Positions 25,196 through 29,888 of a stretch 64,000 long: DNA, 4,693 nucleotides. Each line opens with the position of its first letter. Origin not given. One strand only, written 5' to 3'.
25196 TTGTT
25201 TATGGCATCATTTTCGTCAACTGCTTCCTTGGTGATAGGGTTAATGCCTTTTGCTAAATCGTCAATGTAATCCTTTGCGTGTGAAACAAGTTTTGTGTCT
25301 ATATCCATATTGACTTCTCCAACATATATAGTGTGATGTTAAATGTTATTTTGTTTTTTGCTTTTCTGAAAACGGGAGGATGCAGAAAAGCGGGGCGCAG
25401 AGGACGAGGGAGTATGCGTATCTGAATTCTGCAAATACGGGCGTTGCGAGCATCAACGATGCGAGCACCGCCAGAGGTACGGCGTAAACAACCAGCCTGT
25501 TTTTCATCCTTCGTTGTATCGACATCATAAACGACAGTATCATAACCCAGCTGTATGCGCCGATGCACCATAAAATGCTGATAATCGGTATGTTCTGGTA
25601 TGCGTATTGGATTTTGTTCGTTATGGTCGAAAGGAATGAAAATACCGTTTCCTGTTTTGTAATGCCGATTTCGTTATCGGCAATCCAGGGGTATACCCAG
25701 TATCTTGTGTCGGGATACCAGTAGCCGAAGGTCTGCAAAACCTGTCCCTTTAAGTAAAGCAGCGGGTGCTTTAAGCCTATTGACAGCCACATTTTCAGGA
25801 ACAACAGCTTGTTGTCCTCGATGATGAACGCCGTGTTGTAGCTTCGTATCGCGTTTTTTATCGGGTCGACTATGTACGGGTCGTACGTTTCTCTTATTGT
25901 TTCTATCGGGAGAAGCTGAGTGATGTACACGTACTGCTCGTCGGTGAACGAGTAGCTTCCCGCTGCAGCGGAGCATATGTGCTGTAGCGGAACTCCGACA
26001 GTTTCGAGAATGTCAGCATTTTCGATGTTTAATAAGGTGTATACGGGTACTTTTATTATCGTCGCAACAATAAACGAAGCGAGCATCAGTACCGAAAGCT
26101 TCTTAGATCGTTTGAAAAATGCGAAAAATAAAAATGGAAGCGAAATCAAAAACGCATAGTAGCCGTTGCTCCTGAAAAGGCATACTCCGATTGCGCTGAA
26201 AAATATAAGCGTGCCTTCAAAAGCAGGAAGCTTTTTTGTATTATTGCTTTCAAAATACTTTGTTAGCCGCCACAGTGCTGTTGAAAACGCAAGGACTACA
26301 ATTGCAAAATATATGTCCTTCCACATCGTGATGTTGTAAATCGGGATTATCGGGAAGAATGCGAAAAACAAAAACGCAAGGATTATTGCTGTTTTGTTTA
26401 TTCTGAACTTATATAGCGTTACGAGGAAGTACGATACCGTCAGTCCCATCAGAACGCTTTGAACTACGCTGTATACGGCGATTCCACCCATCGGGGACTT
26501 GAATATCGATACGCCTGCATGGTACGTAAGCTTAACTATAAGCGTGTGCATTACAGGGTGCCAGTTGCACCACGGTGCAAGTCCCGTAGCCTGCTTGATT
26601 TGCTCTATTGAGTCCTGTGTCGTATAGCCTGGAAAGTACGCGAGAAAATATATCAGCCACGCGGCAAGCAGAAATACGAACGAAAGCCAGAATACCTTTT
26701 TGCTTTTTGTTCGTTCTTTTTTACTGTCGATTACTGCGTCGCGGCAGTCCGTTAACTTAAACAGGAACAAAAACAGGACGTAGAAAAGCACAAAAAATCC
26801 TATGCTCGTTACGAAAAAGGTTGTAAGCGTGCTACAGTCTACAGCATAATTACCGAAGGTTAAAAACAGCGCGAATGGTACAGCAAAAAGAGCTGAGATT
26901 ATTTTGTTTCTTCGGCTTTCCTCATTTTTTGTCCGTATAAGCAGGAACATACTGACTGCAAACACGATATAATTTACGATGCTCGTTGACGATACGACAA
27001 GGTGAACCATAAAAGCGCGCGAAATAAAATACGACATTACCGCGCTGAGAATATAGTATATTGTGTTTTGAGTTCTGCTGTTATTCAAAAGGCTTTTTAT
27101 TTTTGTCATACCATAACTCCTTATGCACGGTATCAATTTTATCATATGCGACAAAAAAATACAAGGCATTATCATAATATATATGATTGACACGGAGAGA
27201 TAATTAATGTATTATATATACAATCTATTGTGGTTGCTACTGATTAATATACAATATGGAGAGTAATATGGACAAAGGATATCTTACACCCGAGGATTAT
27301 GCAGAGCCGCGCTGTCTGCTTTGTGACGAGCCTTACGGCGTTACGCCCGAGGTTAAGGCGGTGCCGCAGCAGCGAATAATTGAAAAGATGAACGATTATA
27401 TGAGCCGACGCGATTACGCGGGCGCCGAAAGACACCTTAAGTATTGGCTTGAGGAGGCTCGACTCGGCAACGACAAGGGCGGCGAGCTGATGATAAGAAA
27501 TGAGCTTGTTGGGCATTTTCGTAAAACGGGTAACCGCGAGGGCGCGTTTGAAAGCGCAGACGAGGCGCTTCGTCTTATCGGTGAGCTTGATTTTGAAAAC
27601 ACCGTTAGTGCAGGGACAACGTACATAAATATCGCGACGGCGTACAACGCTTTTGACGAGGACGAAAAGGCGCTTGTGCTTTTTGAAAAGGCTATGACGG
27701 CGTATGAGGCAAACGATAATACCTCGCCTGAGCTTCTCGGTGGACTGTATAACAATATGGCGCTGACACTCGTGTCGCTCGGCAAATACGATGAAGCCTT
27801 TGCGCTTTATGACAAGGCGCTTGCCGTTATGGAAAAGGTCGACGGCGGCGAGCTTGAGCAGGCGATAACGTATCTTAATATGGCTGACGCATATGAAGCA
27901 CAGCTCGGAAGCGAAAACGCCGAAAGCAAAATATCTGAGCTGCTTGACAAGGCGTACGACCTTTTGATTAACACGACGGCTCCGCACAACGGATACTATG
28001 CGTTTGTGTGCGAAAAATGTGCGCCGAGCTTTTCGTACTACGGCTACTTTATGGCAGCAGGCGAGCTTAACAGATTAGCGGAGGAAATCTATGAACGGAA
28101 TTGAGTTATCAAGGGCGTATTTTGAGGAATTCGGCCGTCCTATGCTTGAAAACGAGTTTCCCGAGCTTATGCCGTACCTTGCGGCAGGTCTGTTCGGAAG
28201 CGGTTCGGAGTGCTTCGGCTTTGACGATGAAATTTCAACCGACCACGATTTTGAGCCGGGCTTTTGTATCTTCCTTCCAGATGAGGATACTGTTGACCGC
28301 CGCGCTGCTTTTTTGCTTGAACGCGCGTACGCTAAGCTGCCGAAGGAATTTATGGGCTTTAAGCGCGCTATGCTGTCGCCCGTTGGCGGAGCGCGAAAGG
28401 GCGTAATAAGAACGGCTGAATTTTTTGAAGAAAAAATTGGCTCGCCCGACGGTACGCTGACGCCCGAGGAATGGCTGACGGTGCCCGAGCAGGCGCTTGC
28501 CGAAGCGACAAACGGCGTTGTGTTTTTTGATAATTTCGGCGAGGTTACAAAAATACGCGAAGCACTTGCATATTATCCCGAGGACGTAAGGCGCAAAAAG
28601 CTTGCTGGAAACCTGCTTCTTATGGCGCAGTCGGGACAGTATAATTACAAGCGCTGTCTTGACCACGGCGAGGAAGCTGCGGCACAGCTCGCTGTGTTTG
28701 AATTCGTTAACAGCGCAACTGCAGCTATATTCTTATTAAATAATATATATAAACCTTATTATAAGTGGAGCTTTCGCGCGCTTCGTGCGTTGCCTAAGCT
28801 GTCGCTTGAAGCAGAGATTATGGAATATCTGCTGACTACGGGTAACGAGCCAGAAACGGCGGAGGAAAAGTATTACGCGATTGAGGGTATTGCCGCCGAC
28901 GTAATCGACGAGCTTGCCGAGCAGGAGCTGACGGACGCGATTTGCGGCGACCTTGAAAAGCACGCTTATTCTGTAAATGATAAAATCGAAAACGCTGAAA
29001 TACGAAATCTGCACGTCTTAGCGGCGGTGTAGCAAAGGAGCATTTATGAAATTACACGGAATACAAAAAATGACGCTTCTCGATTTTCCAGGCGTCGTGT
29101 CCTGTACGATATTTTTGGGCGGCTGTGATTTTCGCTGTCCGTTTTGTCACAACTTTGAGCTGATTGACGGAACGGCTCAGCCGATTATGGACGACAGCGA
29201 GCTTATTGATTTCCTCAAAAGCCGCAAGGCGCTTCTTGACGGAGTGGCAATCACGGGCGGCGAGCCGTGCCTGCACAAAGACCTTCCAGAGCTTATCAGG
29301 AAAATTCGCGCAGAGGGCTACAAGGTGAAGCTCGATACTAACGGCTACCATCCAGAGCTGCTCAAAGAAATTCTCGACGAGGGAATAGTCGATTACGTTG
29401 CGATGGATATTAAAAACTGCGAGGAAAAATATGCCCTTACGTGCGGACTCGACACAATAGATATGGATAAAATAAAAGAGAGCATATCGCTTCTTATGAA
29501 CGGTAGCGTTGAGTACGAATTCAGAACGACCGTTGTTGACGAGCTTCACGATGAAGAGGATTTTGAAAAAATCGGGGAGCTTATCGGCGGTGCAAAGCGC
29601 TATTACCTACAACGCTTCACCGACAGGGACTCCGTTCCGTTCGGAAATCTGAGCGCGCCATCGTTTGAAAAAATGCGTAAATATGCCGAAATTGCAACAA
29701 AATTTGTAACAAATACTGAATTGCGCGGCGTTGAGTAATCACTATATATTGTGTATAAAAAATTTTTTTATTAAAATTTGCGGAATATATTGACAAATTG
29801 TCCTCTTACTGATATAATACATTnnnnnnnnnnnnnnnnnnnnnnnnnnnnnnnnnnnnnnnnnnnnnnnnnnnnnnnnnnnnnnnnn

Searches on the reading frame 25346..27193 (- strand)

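Call 11: search_protein_families(library=pfam, proteins=[window:25346-27193:-], max_evalue=0.001)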
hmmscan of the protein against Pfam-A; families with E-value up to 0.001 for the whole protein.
window:25346-27193:- (615 aa): 1 family
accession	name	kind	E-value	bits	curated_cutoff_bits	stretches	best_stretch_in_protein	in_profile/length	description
PF19484.4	DUF6020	-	1.1e-36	126.8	28.3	1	210-613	184-596/604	Family of unknown function (DUF6020)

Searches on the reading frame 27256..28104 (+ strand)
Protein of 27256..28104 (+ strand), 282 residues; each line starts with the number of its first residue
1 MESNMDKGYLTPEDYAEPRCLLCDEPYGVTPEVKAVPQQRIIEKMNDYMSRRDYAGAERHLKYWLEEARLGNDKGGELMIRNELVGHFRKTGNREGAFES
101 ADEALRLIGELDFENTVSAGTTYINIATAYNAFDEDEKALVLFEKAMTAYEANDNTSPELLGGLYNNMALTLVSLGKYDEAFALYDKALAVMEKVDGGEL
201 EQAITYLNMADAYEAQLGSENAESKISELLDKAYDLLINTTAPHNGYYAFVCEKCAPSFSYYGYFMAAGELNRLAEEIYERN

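Call 11: search_protein_families(library=pfam, proteins=[window:27256-28104:+], max_evalue=0.001)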
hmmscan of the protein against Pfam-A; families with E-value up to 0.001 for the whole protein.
window:27256-28104:+ (282 aa): 5 families
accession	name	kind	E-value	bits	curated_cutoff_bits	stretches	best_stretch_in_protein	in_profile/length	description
PF13424.12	TPR_12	-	2.8e-19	69.5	30.1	2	164-220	5-62/77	Tetratricopeptide repeat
PF13374.12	TPR_10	-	8.8e-13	48.3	27.5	1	165-195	5-35/42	Tetratricopeptide repeat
PF00515.34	TPR_1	-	1.4e-07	31.5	27.8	1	165-190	4-29/34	Tetratricopeptide repeat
PF13181.12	TPR_8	-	2.2e-06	27.8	25.7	0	164-189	3-28/34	Tetratricopeptide repeat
PF07719.23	TPR_2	-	3.1e-05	24.2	27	1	164-191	3-30/34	Tetratricopeptide repeat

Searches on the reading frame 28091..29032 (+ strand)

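Call 11: search_protein_families(library=pfam, proteins=[window:28091-29032:+], max_evalue=0.001)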
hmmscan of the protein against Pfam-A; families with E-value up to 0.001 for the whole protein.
window:28091-29032:+ (313 aa): 1 family
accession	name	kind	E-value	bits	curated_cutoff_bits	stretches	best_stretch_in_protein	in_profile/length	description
PF13228.11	DUF4037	-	8.7e-37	126.3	22.1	1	128-226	1-100/101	Domain of unknown function (DUF4037)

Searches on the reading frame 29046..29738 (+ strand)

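Call 11: search_protein_families(library=pfam, proteins=[window:29046-29738:+], max_evalue=0.001)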
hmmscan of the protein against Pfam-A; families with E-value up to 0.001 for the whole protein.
window:29046-29738:+ (230 aa): 2 families
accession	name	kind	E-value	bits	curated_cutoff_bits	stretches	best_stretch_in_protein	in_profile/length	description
PF04055.27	Radical_SAM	-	1.4e-19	71.3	29.5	1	22-176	2-162/166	Radical SAM superfamily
PF13353.11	Fer4_12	-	1e-10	42.5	22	1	15-118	4-109/137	4Fe-4S single cluster domain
